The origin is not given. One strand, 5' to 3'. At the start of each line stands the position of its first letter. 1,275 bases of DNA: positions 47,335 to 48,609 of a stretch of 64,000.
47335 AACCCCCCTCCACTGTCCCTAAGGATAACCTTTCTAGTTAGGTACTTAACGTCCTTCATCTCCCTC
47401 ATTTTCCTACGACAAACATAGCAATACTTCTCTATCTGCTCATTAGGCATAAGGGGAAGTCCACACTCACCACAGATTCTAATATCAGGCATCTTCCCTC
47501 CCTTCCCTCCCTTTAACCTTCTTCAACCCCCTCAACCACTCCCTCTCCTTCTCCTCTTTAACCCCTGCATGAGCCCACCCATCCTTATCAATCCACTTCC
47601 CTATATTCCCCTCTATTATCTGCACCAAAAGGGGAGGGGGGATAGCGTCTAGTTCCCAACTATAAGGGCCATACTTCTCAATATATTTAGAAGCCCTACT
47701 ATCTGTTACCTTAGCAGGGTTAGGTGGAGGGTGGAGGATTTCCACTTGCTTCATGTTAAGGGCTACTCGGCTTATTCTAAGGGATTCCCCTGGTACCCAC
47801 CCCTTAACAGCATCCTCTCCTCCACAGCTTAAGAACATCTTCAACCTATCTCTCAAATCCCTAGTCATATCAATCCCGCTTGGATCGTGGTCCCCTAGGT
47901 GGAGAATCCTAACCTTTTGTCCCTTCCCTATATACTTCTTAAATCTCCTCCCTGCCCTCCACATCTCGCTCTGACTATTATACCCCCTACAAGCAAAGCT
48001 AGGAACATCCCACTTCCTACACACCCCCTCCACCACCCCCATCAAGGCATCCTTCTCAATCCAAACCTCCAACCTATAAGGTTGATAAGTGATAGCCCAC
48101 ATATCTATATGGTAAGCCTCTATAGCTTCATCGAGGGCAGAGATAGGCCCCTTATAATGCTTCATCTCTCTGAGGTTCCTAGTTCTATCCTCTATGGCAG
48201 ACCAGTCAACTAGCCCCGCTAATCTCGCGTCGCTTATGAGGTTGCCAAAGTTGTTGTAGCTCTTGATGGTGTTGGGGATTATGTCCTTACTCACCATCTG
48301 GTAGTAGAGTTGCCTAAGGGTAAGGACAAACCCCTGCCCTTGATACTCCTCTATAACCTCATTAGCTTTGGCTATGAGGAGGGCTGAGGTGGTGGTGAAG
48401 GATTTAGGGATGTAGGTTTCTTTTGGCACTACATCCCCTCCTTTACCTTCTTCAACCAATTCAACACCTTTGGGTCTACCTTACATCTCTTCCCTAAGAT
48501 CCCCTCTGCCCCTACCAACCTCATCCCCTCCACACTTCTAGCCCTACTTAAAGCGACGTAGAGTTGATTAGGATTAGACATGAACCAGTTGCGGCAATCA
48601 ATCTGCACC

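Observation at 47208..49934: Translationally coupled module: Pif1-like helicase, stand-alone Spo11/TopoVI-A-like protein, Zn-ribbon protein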

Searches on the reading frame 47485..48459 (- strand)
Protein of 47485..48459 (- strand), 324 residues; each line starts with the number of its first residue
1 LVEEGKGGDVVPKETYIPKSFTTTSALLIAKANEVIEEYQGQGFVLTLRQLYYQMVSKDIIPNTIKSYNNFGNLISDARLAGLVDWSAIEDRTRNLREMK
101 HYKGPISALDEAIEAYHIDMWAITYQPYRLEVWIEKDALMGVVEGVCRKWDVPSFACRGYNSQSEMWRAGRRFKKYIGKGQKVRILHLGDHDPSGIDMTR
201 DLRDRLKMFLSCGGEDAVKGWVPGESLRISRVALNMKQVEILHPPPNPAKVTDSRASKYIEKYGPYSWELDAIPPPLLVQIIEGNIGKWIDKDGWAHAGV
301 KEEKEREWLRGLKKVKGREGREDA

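Call 3: search_protein_families(library=pfam, proteins=[window:47485-48459:-], max_evalue=0.1)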
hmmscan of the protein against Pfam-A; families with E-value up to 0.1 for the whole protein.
window:47485-48459:- (324 aa): 0 families

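Call 4: search_protein_families(library=phrogs, proteins=[window:47485-48459:-], max_evalue=0.01)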
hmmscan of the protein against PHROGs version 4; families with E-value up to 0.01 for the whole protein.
window:47485-48459:- (324 aa): 1 family
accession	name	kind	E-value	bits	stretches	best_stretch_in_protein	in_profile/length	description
phrog_6247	-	DNA, RNA and nucleotide metabolism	3.2e-104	349.4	1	13-314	3-290/303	DNA topoisomerase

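Call 5: search_solved_structures(query=window:47485-48459:-, max_evalue=10, show_alignments=3)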
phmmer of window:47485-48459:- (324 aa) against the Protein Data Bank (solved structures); distinct sequences matched with E-value up to 10: 0.

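Call 6: search_protein_families(library=ncbifam, proteins=[window:47485-48459:-], max_evalue=1)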
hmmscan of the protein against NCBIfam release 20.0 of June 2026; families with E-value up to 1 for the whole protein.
window:47485-48459:- (324 aa): 0 families

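Call 7: search_protein_families(library=padloc, proteins=[window:47485-48459:-], max_evalue=1)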
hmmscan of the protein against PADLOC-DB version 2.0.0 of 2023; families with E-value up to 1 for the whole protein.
window:47485-48459:- (324 aa): 0 families

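Call 8: find_homologous_proteins(query=window:47485-48459:-, max_evalue=0.001)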
Query window:47485-48459:- (324 aa): 8000 proteins with E <= 0.001 among 8000 candidates; the best 120 are listed.
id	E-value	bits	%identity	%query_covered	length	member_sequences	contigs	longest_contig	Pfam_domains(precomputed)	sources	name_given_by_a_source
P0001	3.9e-214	728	100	97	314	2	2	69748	-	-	-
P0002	1.0e-135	470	50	96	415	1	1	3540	-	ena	-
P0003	2.8e-99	351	56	91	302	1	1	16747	-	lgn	-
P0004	6.1e-99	349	54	94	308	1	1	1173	-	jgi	-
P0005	2.3e-98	348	54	94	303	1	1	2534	-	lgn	-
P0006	5.4e-98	346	55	94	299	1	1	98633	-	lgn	-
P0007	8.7e-98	346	55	95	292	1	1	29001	-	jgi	-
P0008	1.3e-97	345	55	94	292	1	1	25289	-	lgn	-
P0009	1.3e-97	345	55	94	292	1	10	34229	-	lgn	-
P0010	2.2e-97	344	52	93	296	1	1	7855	-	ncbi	-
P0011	2.6e-97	344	55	92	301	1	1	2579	-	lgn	-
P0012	4.1e-97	343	55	89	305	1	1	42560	-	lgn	-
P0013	6.3e-97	343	53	93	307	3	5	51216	-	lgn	-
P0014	8.0e-97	342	55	85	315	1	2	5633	-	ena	-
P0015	8.1e-97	342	56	89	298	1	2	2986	-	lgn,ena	-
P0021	3.0e-96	341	53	89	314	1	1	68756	-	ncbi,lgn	-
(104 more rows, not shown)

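Call 9: search_dna_similar(query=window:47485-48459:-, collection=phages, mode=protein, max_rows=40)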
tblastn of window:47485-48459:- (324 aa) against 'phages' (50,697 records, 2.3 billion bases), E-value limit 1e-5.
Records with a match: 82; places in all: 82; records where one place covers at least 80% of the query: 81.
Best place of each record, by identity: <60% 82.
By first word of the organism name: Pseudomonas 19; Salmonella 6; Xylella 6; Flavobacterium 6; Brevundimonas 5; Cellulophaga 5; Xanthomonas 4; Roseobacter 4; Microbacterium 3; Bacteriophage 2; and 16 more.
By host as written in the record: - 7; Pseudomonas aeruginosa 6; Xylella fastidiosa 4; Roseobacter denitrificans OCh114 4; Pseudomonas sp. 3; Microbacterium foliorum NRRL B-24224 3; Pseudomonas aeruginosa PA14 3; Brevundimonas pondensis LVF1 2; and 39 more.
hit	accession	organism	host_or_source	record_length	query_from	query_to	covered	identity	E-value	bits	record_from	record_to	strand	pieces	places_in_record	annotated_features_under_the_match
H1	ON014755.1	Pseudanabaena phage Pam3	Pseudanabaena sp.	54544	15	309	91%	49.5%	4e-85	285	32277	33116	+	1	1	DNA topoisomerase VI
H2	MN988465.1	Rhizobium phage RHph_TM26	Rhizobium sp. N4311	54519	15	307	90%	49.8%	4e-81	273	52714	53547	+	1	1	hypothetical protein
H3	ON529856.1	Brevundimonas phage vB_BpoS-Leszy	Brevundimonas pondensis LVF1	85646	8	322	97%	44.3%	6e-75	256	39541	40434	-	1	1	hypothetical protein | putative flavin-dependent thymidylate synthase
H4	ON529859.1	Brevundimonas phage vB_BgoS-BabaJaga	Brevundimonas goettingensis LVF2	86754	15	319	94%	45.5%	9e-75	255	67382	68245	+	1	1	hypothetical protein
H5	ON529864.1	Brevundimonas phage vB_BgoS-Fanboy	Brevundimonas goettingensis LVF2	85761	15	319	94%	45.1%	3e-74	253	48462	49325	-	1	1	hypothetical protein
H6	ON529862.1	Brevundimonas phage vB_BpoS-Poludnitsa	Brevundimonas pondensis LVF1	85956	15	308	91%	46.1%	6e-75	256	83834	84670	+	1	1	hypothetical protein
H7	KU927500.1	Salmonella phage 118970_sal1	Salmonella enterica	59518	8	314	95%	44.2%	8e-76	258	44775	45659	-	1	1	hypothetical protein (x2)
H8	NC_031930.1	Salmonella phage 118970_sal1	Salmonella enterica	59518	8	314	95%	44.2%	8e-76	258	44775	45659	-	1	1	DNA topoisomerase | hypothetical protein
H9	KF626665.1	Xylella phage Sano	Xylella fastidiosa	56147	13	317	94%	44.3%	1e-70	243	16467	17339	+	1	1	hypothetical protein | ribosome_binding_site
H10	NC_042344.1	Xylella phage Sano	Xylella fastidiosa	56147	13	317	94%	44.3%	1e-70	243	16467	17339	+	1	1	DNA topoisomerase | ribosome_binding_site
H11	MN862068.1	Brevundimonas phage vB_BsubS-Delta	Brevundimonas subvibrioides ATCC 15264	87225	15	308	91%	45.8%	3e-74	253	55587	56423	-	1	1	DNA topoisomerase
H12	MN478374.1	Bacteriophage Phobos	-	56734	16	312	92%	45.3%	1e-72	249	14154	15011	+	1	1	hypothetical protein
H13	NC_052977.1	Bacteriophage Phobos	-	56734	16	312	92%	45.3%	1e-72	249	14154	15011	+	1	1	DNA topoisomerase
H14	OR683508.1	Pseudomonas phage Ppu-503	Pseudomonas sp.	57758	16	312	92%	45.3%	1e-72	249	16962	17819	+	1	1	hypothetical protein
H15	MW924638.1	Microbacterium phage Fizzles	Microbacterium foliorum NRRL B-24224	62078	6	291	88%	46.7%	2e-77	263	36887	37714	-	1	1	51: DNA binding protein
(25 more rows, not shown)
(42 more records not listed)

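Call 11: get_annotated_region(hit=H1, flank=6000)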
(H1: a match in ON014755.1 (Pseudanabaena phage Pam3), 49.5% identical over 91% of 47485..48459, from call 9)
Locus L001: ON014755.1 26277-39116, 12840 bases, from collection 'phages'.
description: Pseudanabaena phage Pam3, complete genome.
organism: Pseudanabaena phage Pam3 (NCBI taxid 2936519)
taxonomy: Viruses; Duplodnaviria; Heunggongvirae; Uroviricota; Caudoviricetes
host: Pseudanabaena sp.; source: water samples from the Lake Chaohu; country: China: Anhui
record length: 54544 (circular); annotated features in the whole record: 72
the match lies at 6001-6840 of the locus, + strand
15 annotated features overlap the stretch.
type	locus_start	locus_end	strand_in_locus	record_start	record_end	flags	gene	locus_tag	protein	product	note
CDS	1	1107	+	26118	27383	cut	-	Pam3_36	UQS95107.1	DNA helicase I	-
CDS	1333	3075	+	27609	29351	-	-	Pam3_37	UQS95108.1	ribonucleotide reductase of clase II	Ribonucleotide reductase of clase II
CDS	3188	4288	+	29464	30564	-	-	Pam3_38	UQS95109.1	penicillinase repressor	Penicillinase repressor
CDS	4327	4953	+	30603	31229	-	-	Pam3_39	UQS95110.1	hypothetical protein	-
CDS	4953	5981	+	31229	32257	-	-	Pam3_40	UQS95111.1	hypothetical protein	-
CDS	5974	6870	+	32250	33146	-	-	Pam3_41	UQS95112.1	DNA topoisomerase VI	-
CDS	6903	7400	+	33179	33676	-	-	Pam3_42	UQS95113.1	hypothetical protein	-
CDS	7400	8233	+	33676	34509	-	-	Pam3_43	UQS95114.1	threonine dehydratase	Threonine dehydratase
CDS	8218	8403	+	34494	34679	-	-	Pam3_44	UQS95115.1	hypothetical protein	-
CDS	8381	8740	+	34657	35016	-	-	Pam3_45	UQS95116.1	HNH endonuclease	Endonuclease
CDS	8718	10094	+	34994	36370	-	-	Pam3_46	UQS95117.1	DNA repair photolyase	-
CDS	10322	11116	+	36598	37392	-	-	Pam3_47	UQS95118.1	aGPT-Pplase2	-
CDS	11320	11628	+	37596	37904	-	-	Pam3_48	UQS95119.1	hypothetical protein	-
CDS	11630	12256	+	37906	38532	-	-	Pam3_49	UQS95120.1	nucleoside triphosphate hydrolase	Nucleoside triphosphate hydrolase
CDS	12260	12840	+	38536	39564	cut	-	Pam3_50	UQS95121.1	aGPT-Pplase1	-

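Call 12: get_annotated_region(hit=H8, flank=6000)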
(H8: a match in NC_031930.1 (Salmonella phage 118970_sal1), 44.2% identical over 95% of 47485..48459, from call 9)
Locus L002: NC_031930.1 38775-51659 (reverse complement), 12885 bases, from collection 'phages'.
description: Salmonella phage 118970_sal1, complete genome.
organism: Salmonella phage 118970_sal1 (NCBI taxid 1813781)
taxonomy: Viruses; Duplodnaviria; Heunggongvirae; Uroviricota; Caudoviricetes; Casjensviridae; Chivirus; Chivirus cv118970sal1
host: Salmonella enterica; source: -; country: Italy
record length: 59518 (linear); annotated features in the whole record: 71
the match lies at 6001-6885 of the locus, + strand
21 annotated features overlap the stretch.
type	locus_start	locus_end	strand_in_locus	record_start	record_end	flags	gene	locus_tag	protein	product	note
CDS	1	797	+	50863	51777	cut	-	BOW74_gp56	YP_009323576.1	exonuclease recombination-associated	ORF57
CDS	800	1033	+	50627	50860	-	-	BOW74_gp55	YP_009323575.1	hypothetical protein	ORF56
CDS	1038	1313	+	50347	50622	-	-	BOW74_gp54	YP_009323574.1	hypothetical protein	ORF55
CDS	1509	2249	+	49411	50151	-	-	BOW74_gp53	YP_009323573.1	hypothetical protein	ORF54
CDS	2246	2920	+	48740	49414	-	-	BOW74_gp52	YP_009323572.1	hypothetical protein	ORF53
CDS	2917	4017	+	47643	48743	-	-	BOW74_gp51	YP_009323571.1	hypothetical protein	ORF52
CDS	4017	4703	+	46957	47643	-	-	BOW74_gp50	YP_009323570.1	phosphoadenosine phosphosulfate reductase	ORF51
CDS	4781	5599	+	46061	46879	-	-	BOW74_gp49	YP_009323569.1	hypothetical protein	ORF50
CDS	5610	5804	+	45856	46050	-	-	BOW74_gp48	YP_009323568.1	hypothetical protein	ORF49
CDS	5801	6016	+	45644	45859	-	-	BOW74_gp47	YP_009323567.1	hypothetical protein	ORF48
CDS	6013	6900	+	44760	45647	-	-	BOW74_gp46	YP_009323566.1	DNA topoisomerase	ORF47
CDS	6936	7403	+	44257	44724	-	-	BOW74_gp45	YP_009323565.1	thymidylate synthase complementing protein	ORF46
CDS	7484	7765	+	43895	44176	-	-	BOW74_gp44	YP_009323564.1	hypothetical protein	ORF45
CDS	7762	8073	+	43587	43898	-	-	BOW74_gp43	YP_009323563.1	hypothetical protein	ORF44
CDS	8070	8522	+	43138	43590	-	-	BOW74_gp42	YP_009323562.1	hypothetical protein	ORF43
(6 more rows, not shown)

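Call 19: find_related_loci(query=window:47485-48429:-, collection=viral_contigs, flank=7000)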
Query window:47485-48429:- (314 aa) in viral_contigs; peptide patterns used: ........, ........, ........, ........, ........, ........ (x = any residue, [..] = any of these).
10 stretches matched a pattern, but none encodes a relative of the query by tblastn (E <= 1e-3).

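Call 21: search_solved_structures(query=A1, max_evalue=10, show_alignments=3)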
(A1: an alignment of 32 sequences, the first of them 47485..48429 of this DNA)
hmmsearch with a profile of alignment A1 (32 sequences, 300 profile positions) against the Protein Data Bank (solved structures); distinct sequences matched with E-value up to 10: 0.

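Call 22: find_related_loci(query=A1, collection=viral_contigs, flank=7000)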
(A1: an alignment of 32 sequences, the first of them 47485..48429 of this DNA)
Query A1 (314 aa) in viral_contigs; peptide patterns used: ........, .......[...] (x = any residue, [..] = any of these).
600 stretches matched a pattern (row limit reached: there are more); 594 encode a relative of the query (tblastn E <= 1e-3); the best 80 are kept; 80 distinct loci.
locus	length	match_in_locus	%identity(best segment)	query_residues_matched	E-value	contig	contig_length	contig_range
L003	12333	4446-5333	52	1-304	9e-100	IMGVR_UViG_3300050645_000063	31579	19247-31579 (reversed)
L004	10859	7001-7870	49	1-304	3e-99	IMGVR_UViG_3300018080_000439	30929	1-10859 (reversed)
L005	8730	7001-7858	52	1-299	1e-98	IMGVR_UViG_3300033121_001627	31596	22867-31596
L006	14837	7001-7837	52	3-295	4e-98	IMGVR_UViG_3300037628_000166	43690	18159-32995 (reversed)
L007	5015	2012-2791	55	1-276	3e-98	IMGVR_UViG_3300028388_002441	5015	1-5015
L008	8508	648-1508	51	3-302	5e-98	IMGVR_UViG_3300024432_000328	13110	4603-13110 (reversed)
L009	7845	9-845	51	3-295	6e-98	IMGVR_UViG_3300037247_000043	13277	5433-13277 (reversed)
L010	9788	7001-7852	52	1-299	2e-97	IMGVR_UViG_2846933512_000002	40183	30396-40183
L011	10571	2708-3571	50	1-304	2e-97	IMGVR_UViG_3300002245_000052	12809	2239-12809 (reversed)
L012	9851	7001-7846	53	3-297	3e-97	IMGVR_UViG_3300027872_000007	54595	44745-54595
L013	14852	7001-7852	51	1-299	2e-97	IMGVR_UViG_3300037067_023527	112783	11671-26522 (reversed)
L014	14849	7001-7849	51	3-299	3e-97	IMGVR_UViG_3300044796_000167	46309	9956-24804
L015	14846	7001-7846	51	6-302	2e-96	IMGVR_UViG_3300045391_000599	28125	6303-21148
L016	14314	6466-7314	51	1-299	9e-97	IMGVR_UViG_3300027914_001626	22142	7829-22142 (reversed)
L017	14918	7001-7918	47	1-302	2e-96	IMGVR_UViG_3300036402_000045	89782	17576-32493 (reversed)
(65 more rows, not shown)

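Call 28: search_protein_representatives(protein=window:47485-48429:-)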
Query: 314 residues. Proteins with E-value up to 0.001 (for the whole library): 6844; up to 1e-10: 3845; up to 1e-30: 1019. The best 150 are listed.
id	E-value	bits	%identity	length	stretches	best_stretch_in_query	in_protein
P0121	1.0e-91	323.9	53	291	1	2-303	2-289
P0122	1.6e-90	319.9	50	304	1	4-300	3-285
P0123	1.8e-88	313.2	53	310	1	1-302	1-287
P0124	4.4e-88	311.9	54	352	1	1-300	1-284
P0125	3.6e-86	305.6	51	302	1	1-300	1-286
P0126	3.8e-84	299.0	52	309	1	1-303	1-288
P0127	4.7e-84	298.7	54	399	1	5-303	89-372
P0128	5.0e-83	295.3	50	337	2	7-201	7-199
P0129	1.8e-82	293.5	52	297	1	4-301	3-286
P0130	3.7e-82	292.5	51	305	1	1-300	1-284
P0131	5.2e-82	292.0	50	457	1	3-300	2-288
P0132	6.5e-82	291.7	53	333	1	18-300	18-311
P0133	8.9e-82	291.2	51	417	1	6-281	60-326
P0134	1.9e-81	290.1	52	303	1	16-301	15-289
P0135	2.2e-81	289.9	52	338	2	15-202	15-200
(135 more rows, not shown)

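Call 29: predict_structure(alignment_id=A1)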
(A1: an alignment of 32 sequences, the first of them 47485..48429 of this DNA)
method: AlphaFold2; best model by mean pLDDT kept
length: 314 residues; sequences in the alignment: 32
mean_pLDDT: 85.5   pTM: 0.79
mean pLDDT of the five models: 85.5, 84.6, 82.0, 81.8, 80.2
residues with pLDDT >= 90: 144; 70-90: 132; 50-70: 35; < 50: 3
segments of 3 or more residues with pLDDT < 50: 84-86
pLDDT, mean of each block of 10 residues (from residue 1): 82 97 95 87 97 95 92 89 57 80 88 95 90 90 83 83 91 93 70 86 65 83 88 84 78 85 93 96 95 92 66 54
secondary structure, 60 per line:
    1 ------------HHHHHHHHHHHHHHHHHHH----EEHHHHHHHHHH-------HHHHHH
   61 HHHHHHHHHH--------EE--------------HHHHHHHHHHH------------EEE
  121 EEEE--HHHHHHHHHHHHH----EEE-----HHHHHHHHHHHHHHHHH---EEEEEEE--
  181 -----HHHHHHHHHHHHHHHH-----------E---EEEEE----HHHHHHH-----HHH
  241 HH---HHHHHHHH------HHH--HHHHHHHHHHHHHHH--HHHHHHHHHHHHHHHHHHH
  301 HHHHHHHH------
elements in order: H13-31 H38-47 H55-70 H95-105 E118-124 H127-139 E144-146 H152-168 E172-178 H186-201 E217-221 H226-232 H238-242 H246-253 H265-279 H282-308

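Call 31: fold_search(model_id=the predicted structure, library=pdb)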
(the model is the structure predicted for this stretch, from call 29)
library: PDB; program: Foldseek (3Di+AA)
matches with E <= 10: 518; with E <= 0.001: 0
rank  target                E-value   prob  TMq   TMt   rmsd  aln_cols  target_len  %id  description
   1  9o8p_A                2.5e-03  0.98  0.31  0.28  10.6       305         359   11  CryoEM structure of M. mazei topoisomerase VI-minicircle DNA complex (released 2026-02-25)
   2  9o7o_A                3.0e-03  1.00  0.38  0.35   9.1       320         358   12  CryoEM structure of M. mazei topoisomerase VI(A-E342Q)-minicircle DNA complex in asymmetric state (released 2026-02-25)
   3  8b7f_A                9.0e-03  0.90  0.26  0.23  12.4       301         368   14  Nuclease from C. glutamicum (released 2023-03-29)
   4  1d3y_B                1.5e-02  0.97  0.35  0.37   8.9       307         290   11  STRUCTURE OF THE DNA TOPOISOMERASE VI A SUBUNIT (released 1999-11-05)
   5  1nui_B                1.7e-02  0.94  0.20  0.25   5.9       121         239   12  Crystal Structure of the primase fragment of Bacteriophage T7 primase-helicase protein (released 2003-05-27)
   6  3ezx                  1.9e-02  0.75  0.22  0.30  15.4       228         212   11  Structure of Methanosarcina barkeri monomethylamine corrinoid protein (released 2009-12-15)
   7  9o0g_C                3.6e-02  0.95  0.39  0.35   8.5       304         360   12  CryoEM structure of M. mazei topoisomerase VI(A-E342Q)-minicircle DNA complex in cleavage state (released 2026-02-25)
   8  1d3y_A                3.8e-02  0.94  0.38  0.40   9.6       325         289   12  STRUCTURE OF THE DNA TOPOISOMERASE VI A SUBUNIT (released 1999-11-05)
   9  2kpo_MODEL_1_A        5.5e-02  0.95  0.21  0.49   5.8       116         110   13  Solution NMR structure of de novo designed rossmann 2x2 fold protein, Northeast Structural Genomics Consortium (released 2009-12-01)
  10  6vg7_MODEL_1_A        7.3e-02  0.90  0.22  0.54   5.9       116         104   14  De novo designed Rossmann fold protein ROS2_49223 (released 2020-08-19)
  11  6vga_MODEL_1_A        7.3e-02  0.72  0.19  0.42  10.1       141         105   13  De novo designed Rossmann fold protein ROS2_835 (released 2020-08-19)
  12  8jbt_B                1.7e-01  0.20  0.20  0.25  17.3       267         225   13  B12-binding domain from Chloracidobacterium thermophilum MerR family protein, anaerobic light state (released 2024-11-13)
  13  8jbs_A                2.6e-01  0.15  0.18  0.23  17.8       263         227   14  B12-binding domain from Chloracidobacterium thermophilum MerR family protein, dark state (released 2024-11-13)
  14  6dkt_E                2.7e-01  0.14  0.14  0.16  11.2       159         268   12  Crystal structure of Arginase from Bacillus subtilis (released 2018-09-26)
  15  5l3r_D                2.7e-01  0.12  0.20  0.21  21.1       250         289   11  Structure of the GTPase heterodimer of chloroplast SRP54 and FtsY from Arabidopsis thaliana (released 2016-06-08)
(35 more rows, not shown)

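Call 35: search_protein_families(library=pfam, alignment_id=A1, max_evalue=10)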
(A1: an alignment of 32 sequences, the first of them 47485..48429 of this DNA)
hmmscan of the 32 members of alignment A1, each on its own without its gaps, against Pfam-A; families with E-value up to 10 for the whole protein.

A. member 1, window:47485-48429:- (314 aa): 0 families

B. families by the number of members that match (of 32 scanned): 19 families
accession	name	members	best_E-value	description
PF04406.19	TP6A_N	4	0.044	Type IIB DNA topoisomerase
PF11941.14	DUF3459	1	0.02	Domain of unknown function (DUF3459)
PF09347.15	DUF1989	1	0.022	Domain of unknown function (DUF1989)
PF15828.10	RDD1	1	0.024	Required for drug-induced death protein 1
PF08246.17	Inhibitor_I29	1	0.03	Cathepsin propeptide inhibitor domain (I29)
PF05889.19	SepSecS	1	0.051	O-phosphoseryl-tRNA(Sec) selenium transferase, SepSecS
PF06969.22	HemN_C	1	0.084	HemN C-terminal domain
PF15207.11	TMEM240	1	0.088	TMEM240 family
PF13783.11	DUF4177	1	0.095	Domain of unknown function (DUF4177)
PF03264.19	Cytochrom_NNT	1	0.16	NapC/NirT cytochrome c family, N-terminal region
PF01026.27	TatD_DNase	1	0.18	TatD related DNase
PF12086.13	DUF3563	1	0.19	Protein of unknown function (DUF3563)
PF21082.3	MS_channel_3rd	1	0.19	Mechanosensitive ion channel MscS, C-terminal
PF13908.11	Shisa_N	1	0.21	Shisa, N-terminal domain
PF19679.4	DUF6181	1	0.24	Family of unknown function (DUF6181)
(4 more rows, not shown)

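Call 41: find_encoding_contigs(protein=P0021, flank=8000, max_places=2)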
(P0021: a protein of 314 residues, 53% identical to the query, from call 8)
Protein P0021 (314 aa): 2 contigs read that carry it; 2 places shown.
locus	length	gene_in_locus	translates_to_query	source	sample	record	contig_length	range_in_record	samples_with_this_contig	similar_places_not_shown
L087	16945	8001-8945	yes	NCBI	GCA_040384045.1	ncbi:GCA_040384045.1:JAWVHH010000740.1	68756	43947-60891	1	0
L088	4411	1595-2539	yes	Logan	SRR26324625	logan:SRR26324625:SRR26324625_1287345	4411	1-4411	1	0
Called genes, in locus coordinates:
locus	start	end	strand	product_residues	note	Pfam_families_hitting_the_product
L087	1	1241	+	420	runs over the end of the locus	-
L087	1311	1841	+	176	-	-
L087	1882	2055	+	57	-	-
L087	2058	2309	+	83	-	-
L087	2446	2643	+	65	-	-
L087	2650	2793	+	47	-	-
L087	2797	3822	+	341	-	-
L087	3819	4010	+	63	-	-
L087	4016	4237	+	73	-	-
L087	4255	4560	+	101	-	-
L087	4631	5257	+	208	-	-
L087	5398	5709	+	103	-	-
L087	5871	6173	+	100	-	-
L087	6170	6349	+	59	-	-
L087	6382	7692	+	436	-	PF01443:Viral_helicase1 (faint), PF05970:PIF1, PF13245:AAA_19 (weak), PF13604:AAA_30 (weak)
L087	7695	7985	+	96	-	-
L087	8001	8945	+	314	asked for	-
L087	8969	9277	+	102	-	-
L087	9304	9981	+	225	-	PF11753:DUF3310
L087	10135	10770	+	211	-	PF00226:DnaJ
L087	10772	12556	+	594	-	PF03167:UDG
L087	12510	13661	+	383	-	PF00476:DNA_pol_A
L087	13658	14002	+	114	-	-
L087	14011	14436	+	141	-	PF08719:NADAR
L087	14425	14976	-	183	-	PF00072:Response_reg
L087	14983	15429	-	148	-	-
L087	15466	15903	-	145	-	-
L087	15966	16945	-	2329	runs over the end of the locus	PF18838:LPD23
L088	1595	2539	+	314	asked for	-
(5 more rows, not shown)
